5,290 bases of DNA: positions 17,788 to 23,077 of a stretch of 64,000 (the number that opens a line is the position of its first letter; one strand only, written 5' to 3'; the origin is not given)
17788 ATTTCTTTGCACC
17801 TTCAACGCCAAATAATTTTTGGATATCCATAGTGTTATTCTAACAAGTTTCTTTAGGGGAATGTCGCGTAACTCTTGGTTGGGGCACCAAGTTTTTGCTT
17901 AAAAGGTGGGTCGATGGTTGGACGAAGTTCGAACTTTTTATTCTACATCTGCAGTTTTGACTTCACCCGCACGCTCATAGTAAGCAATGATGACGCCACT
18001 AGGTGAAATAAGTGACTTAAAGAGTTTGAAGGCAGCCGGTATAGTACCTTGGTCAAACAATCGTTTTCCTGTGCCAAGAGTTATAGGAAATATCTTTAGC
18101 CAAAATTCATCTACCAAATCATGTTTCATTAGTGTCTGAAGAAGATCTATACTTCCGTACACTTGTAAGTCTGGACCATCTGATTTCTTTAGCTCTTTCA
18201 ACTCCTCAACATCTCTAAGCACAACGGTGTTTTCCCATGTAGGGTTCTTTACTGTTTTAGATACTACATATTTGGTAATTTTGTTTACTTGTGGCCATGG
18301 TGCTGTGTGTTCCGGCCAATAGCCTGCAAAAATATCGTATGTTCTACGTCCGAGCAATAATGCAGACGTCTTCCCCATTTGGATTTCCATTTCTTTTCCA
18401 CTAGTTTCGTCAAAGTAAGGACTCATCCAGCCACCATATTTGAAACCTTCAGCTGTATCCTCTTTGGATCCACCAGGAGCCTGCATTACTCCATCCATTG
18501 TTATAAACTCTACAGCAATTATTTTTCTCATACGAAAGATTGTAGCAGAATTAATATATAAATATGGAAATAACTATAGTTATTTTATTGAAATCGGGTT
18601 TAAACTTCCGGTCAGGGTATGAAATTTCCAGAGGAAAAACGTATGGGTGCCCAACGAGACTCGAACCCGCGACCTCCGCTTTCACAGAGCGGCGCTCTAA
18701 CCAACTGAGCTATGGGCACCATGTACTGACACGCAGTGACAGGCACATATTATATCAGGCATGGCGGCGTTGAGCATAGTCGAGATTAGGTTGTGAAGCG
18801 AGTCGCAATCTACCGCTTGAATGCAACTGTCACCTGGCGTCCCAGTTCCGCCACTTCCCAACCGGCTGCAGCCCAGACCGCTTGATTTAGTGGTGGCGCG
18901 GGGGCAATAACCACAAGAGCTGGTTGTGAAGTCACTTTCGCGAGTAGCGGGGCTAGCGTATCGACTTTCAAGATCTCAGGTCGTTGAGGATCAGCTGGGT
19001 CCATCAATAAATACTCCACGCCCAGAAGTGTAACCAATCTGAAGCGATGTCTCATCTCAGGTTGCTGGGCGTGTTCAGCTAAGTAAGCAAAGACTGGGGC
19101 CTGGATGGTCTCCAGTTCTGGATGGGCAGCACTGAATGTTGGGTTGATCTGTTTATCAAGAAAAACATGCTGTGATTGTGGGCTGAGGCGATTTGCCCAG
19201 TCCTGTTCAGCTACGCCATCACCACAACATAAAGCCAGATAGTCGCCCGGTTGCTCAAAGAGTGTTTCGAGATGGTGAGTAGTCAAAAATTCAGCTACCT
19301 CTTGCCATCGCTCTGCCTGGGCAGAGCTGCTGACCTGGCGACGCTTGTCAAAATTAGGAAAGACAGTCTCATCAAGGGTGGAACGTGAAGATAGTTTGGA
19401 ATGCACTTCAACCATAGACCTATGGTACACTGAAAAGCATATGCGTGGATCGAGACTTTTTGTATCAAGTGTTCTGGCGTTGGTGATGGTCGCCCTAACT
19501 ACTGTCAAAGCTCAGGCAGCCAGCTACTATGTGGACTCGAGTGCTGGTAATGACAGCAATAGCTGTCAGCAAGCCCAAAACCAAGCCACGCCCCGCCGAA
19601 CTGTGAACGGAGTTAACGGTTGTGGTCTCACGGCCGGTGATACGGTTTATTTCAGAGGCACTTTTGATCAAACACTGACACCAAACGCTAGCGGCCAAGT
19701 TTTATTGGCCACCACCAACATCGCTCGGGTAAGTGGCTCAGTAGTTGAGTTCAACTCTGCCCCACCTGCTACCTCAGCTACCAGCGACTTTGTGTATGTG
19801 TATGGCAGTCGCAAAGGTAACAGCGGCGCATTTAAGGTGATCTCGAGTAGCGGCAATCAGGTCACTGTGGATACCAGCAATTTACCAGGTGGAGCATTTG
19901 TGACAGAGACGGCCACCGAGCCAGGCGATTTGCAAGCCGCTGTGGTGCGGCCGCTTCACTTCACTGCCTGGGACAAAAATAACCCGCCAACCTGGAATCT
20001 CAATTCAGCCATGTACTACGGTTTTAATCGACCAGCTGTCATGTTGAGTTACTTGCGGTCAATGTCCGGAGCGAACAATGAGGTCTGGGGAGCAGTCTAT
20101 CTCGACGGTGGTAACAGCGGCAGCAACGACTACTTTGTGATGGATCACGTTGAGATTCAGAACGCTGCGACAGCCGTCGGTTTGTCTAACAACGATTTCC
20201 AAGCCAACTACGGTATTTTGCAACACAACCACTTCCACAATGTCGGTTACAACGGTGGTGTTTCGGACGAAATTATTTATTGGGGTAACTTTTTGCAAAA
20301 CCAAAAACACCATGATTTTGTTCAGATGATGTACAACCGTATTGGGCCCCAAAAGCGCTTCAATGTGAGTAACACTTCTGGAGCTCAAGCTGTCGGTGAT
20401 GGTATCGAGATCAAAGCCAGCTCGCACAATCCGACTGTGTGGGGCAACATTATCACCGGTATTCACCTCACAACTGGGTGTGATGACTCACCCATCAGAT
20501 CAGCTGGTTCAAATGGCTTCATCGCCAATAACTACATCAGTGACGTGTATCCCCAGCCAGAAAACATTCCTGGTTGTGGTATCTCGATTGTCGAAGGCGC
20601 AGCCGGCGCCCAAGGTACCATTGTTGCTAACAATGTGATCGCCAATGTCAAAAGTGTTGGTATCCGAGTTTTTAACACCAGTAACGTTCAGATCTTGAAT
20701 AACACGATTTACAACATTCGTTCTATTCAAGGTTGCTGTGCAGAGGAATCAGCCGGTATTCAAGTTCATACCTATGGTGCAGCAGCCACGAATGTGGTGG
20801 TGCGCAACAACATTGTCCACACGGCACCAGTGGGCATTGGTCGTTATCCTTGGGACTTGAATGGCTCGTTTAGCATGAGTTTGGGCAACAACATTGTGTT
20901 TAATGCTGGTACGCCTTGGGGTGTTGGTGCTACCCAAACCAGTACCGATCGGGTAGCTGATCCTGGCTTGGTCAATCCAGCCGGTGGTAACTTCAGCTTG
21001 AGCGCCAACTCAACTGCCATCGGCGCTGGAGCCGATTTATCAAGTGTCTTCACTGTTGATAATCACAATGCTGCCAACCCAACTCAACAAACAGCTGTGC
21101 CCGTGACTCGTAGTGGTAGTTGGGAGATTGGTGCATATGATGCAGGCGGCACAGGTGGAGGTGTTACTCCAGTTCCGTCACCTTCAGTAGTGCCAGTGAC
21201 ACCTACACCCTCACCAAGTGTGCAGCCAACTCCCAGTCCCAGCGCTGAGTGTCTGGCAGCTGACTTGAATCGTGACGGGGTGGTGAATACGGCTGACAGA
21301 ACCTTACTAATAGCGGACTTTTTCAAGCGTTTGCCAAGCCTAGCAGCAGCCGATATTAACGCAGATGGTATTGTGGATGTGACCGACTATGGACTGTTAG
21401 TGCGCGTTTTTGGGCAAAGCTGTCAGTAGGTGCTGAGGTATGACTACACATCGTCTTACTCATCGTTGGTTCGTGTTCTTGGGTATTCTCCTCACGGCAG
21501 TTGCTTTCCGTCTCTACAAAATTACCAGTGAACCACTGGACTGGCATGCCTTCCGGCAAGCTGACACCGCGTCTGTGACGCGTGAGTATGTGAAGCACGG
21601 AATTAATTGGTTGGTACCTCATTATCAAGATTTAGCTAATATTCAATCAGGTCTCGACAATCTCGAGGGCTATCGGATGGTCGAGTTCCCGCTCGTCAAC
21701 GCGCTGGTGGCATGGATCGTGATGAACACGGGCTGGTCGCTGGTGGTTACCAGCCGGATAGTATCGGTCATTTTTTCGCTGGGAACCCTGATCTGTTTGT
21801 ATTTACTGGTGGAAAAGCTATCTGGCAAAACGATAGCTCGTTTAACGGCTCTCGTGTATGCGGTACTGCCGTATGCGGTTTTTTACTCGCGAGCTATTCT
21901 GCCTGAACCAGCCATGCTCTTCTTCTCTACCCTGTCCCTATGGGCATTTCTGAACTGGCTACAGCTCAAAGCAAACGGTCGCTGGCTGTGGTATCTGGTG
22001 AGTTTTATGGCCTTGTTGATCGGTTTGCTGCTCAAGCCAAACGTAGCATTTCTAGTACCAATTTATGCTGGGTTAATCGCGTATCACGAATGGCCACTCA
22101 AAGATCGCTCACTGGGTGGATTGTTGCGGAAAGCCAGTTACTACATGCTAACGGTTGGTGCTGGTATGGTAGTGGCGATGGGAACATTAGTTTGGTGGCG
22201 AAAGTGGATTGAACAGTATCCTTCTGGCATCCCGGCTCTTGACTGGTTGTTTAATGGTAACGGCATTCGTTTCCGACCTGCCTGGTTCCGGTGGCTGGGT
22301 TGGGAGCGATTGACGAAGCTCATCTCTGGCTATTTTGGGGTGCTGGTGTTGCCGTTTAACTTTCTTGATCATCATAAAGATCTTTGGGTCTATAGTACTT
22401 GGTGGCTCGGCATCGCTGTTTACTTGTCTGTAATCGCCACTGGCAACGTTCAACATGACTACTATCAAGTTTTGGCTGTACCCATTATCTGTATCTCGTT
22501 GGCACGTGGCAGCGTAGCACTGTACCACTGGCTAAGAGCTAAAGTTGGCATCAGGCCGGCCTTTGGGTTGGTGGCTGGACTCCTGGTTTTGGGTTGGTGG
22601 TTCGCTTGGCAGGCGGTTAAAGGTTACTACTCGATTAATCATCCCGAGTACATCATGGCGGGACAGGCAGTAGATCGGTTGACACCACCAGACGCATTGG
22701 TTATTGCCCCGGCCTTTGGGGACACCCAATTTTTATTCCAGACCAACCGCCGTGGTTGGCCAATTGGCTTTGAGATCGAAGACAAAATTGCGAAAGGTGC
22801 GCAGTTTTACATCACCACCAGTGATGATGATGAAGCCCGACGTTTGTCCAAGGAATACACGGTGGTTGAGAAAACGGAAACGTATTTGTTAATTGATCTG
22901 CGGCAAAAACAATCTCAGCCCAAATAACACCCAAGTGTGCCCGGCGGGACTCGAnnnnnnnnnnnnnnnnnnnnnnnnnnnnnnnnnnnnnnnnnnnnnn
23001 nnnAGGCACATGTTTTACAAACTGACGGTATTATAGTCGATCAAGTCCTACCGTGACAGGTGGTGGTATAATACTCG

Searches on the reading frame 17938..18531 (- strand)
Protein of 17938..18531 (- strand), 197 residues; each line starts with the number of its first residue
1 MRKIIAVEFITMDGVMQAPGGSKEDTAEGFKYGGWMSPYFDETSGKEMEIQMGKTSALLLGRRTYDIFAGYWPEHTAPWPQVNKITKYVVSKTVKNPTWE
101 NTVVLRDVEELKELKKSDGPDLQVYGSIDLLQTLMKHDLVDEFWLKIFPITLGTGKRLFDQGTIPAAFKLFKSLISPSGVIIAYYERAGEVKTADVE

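Call 9: search_protein_families(library=pfam, proteins=[window:17938-18531:-], max_evalue=0.001)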
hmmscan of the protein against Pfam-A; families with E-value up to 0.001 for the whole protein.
window:17938-18531:- (197 aa): 1 family
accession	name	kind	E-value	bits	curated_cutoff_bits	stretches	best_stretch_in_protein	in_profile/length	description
PF01872.23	RibD_C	-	4.9e-22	79.1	24.1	1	2-179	1-194/197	RibD C-terminal domain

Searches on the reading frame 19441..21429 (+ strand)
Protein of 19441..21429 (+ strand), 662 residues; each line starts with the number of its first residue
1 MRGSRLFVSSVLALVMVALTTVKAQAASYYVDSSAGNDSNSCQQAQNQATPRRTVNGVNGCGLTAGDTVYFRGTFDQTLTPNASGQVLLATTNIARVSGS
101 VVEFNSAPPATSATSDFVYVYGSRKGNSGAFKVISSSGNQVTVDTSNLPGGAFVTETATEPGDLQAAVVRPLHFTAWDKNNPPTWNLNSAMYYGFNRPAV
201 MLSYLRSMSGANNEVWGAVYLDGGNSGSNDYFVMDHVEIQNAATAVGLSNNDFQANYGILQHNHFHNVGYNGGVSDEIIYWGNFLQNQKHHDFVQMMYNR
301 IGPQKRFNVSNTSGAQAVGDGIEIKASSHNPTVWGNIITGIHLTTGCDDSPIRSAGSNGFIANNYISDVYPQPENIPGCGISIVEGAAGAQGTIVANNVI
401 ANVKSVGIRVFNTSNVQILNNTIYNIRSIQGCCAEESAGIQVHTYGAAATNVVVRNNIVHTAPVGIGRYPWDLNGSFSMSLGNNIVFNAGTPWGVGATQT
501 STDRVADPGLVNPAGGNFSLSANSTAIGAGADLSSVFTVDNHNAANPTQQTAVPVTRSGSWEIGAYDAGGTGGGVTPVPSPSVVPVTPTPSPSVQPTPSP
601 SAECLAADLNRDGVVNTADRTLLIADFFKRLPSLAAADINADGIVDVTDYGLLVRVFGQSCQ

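Call 3: search_protein_families(library=pfam, proteins=[window:19441-21429:+], max_evalue=1)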
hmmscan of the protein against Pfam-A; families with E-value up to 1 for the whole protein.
window:19441-21429:+ (662 aa): 5 families
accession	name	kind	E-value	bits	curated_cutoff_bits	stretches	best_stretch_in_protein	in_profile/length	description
PF13229.12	Beta_helix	-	9e-09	35.6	25.9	1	307-466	11-142/158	Right handed beta helix region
PF00404.24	Dockerin_1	-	1.1e-06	29.2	22.9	2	601-625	30-54/57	Dockerin type I domain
PF17161.10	DUF5123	-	2.3e-06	29.2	35.1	1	416-526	1-104/113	Domain of unknown function (DUF5123)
PF13202.12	EF-hand_5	-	0.32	11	25.9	0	606-615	7-16/25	EF hand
PF13517.12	FG-GAP_3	-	0.47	11.5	26.9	0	633-647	45-59/61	FG-GAP-like repeat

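Call 31: search_protein_families(library=ncbifam, proteins=[window:19441-21429:+], max_evalue=0.1)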
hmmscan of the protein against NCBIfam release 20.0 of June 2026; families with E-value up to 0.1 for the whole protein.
window:19441-21429:+ (662 aa): 1 family
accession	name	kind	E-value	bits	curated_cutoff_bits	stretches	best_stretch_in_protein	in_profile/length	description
NF041540.1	dockerin_GC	domain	0.0011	19.3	29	1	604-661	1-67/67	GC-type dockerin domain-anchored protein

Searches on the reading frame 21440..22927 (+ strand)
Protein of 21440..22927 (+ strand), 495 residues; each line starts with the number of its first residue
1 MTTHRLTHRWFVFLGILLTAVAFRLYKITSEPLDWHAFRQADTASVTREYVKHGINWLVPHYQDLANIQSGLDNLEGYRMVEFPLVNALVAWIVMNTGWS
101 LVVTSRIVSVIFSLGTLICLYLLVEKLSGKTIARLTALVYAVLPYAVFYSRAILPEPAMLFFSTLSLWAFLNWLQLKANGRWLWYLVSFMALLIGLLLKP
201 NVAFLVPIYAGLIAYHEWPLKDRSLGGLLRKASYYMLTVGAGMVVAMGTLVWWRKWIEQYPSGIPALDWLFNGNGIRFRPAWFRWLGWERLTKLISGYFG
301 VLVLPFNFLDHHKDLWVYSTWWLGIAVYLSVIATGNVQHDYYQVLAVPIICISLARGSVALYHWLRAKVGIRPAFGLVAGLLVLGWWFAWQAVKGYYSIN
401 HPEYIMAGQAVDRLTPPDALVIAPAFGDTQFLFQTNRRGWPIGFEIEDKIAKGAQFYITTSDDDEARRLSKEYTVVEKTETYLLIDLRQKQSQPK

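Call 9: search_protein_families(library=pfam, proteins=[window:21440-22927:+], max_evalue=0.001)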
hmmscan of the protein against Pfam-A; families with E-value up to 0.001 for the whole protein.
window:21440-22927:+ (495 aa): 2 families
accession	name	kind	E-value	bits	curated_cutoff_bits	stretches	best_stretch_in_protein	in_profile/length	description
PF13231.12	PMT_2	-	3.5e-10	40.8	26.1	1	86-216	9-133/160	Dolichyl-phosphate-mannose-protein mannosyltransferase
PF02366.24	PMT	-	2e-07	31.3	22.7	1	103-234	83-217/245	Dolichyl-phosphate-mannose-protein mannosyltransferase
